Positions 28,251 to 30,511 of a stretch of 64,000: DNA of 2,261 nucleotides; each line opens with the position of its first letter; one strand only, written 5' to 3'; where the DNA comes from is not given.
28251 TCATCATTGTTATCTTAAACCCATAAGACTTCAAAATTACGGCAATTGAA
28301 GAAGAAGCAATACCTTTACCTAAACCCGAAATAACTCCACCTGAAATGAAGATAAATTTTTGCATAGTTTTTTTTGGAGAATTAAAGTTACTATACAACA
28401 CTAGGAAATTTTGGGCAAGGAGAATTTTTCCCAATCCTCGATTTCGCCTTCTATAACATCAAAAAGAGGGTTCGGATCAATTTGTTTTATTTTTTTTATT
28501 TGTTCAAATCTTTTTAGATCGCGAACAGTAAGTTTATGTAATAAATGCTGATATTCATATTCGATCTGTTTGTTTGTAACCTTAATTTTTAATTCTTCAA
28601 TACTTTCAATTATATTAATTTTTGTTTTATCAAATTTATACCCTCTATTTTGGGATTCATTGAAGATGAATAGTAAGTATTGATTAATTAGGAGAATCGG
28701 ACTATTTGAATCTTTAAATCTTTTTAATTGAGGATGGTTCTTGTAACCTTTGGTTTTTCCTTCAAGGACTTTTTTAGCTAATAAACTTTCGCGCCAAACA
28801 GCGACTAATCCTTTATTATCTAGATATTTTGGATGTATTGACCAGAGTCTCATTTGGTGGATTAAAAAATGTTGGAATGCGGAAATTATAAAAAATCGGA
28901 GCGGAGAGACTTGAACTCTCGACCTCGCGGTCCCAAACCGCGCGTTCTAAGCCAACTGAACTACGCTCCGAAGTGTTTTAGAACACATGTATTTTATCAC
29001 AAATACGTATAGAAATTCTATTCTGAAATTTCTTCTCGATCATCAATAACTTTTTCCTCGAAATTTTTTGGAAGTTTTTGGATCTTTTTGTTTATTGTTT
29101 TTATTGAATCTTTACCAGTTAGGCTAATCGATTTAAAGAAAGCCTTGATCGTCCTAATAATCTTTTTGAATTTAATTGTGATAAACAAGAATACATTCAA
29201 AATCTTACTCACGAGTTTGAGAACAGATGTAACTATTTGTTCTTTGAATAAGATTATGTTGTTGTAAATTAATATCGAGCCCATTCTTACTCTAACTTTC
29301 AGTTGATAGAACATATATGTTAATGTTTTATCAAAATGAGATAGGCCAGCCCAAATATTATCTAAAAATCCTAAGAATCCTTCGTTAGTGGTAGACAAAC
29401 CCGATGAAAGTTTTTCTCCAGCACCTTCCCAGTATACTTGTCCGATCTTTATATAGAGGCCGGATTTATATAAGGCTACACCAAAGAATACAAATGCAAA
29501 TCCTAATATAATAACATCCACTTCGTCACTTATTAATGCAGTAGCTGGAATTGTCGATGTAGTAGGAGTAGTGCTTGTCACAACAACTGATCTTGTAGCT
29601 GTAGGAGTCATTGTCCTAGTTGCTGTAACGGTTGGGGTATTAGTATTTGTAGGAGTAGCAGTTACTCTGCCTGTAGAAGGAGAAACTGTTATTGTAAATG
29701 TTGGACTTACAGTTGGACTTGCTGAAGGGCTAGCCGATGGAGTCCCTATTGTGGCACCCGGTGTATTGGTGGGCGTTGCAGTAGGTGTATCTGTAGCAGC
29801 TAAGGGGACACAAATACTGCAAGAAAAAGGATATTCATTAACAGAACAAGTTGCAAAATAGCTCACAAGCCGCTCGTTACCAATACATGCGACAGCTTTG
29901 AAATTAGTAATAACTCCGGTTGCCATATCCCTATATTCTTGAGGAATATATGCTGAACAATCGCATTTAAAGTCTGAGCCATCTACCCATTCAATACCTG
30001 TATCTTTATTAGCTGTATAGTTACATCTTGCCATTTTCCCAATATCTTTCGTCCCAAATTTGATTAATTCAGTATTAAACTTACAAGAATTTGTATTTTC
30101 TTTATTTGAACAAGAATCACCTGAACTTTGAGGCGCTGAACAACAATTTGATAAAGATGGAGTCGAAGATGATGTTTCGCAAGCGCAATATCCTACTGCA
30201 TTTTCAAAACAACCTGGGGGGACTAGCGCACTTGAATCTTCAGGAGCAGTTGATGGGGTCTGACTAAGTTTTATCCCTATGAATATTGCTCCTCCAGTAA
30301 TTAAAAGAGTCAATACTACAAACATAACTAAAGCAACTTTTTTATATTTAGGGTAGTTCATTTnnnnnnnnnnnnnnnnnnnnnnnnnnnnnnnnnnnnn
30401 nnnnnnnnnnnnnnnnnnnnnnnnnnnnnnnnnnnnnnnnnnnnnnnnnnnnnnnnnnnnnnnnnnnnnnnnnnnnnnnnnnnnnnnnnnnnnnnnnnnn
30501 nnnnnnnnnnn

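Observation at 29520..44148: Recurrent 'P-x-T-[AD]-L' motif immediately before a C-terminal TM helix in five surface proteins: candidate sortase-like sorting signal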

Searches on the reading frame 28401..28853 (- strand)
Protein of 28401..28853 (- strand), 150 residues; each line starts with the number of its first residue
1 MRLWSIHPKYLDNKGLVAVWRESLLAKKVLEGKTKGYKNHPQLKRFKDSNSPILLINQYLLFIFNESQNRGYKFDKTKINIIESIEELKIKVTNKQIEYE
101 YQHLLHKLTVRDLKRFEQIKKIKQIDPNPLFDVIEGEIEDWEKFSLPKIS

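Call 8: search_protein_families(library=pfam, proteins=[window:28401-28853:-], max_evalue=0.01)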
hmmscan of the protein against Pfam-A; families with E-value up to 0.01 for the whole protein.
window:28401-28853:- (150 aa): 1 family
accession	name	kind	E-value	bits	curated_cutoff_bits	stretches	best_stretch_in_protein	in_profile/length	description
PF03013.19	Pyr_excise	-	9.9e-23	80.8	23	1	1-79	1-80/81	Pyrimidine dimer DNA glycosylase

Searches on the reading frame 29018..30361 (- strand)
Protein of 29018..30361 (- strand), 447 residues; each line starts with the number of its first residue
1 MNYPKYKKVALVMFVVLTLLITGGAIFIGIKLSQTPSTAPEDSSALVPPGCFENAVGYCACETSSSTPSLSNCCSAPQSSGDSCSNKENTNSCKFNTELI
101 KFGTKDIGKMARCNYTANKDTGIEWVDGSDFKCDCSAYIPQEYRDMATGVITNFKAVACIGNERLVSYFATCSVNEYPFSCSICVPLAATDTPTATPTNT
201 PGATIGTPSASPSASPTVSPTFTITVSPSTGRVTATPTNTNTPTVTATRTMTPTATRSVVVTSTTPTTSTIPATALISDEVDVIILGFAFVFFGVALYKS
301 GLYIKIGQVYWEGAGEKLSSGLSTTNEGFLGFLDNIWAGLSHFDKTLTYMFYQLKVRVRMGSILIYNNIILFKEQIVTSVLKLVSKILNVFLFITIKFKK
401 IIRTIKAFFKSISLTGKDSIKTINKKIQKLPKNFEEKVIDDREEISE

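Call 3: search_protein_families(library=ncbifam, proteins=[window:29018-30361:-], max_evalue=1)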
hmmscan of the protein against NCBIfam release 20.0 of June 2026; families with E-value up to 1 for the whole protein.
window:29018-30361:- (447 aa): 0 families

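Call 4: search_protein_families(library=pfam, proteins=[window:29018-30361:-], max_evalue=1)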
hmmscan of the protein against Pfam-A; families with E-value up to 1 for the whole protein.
window:29018-30361:- (447 aa): 1 family
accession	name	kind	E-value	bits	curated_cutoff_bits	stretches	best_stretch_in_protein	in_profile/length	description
PF08492.17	SRP72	-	0.38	11.6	25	1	416-441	18-43/58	SRP72 RNA-binding domain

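Call 55: list_cluster_members(proteins=[window:29018-30358:-, window:30364-31812:-, window:31886-32719:-, window:32715-33659:-, window:43375-44145:+, P0122, P0017, P0034, P0015, P0021])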
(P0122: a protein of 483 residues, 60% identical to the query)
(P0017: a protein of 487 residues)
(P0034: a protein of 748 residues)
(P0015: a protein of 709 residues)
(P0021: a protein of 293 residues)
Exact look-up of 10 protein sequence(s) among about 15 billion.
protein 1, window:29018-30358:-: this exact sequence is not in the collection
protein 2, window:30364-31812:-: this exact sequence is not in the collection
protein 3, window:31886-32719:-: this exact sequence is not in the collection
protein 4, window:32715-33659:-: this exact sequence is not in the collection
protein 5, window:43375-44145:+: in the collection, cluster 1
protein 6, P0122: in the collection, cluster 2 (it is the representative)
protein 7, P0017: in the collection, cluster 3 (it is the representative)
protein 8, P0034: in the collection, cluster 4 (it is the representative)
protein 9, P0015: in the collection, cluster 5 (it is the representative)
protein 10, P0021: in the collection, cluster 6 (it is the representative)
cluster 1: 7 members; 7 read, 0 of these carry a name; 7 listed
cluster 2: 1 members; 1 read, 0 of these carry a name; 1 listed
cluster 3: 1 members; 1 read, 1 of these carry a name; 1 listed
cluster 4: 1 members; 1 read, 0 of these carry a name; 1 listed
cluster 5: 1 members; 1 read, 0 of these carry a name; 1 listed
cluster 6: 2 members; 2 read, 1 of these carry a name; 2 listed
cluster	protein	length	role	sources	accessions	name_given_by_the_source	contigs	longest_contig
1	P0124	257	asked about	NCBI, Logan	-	-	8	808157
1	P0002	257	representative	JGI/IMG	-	-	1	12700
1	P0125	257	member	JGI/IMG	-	-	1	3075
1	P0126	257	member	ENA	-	-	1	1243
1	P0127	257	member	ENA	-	-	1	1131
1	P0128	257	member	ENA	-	-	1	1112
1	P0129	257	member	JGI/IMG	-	-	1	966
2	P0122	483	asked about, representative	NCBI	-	-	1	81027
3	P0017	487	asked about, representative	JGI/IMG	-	hypothetical protein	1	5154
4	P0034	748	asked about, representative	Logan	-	-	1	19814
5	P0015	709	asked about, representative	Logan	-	-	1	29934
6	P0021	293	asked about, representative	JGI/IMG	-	-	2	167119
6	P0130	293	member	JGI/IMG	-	hypothetical protein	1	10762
